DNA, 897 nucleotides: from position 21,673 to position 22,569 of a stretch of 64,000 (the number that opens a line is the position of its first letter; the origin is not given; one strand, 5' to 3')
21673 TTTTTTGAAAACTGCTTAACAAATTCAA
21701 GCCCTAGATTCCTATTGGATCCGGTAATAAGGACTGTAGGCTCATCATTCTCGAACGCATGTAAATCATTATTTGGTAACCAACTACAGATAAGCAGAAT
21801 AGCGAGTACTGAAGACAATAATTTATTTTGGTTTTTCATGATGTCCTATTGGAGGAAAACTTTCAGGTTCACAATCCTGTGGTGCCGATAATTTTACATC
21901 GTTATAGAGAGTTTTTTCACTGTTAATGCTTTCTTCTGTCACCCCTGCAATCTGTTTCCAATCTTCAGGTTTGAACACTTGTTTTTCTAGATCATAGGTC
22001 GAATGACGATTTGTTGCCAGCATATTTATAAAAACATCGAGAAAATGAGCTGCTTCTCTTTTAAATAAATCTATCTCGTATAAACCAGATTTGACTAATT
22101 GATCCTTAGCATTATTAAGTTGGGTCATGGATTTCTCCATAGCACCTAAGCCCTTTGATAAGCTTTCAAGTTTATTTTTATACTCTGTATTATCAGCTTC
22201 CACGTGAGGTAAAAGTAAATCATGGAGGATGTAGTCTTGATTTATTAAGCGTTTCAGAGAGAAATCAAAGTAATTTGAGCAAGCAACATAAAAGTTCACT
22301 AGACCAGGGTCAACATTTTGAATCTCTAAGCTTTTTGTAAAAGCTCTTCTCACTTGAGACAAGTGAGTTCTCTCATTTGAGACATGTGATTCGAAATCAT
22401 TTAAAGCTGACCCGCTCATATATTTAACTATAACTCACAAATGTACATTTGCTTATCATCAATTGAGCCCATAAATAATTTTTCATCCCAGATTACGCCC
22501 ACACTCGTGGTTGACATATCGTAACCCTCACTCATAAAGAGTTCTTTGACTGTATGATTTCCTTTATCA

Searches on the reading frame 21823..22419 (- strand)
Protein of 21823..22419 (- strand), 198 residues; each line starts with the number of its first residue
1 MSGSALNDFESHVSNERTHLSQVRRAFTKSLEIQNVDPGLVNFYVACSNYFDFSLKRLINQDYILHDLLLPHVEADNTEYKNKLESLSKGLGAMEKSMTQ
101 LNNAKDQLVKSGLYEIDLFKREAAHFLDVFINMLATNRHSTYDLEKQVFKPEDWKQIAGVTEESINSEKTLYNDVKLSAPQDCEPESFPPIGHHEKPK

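Call 6: search_protein_families(library=pfam, proteins=[window:21823-22419:-])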
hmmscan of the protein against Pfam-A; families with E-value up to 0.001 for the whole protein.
window:21823-22419:- (198 aa): 0 families

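Call 25: search_protein_families(library=pfam, proteins=[window:21823-22419:-], max_evalue=0.1)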
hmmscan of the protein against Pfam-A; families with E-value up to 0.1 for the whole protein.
window:21823-22419:- (198 aa): 1 family
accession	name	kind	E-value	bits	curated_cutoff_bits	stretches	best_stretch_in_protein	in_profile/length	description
PF12776.13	Myb_DNA-bind_3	-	0.069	14.5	23.6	0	128-166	8-46/96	Myb/SANT-like DNA-binding domain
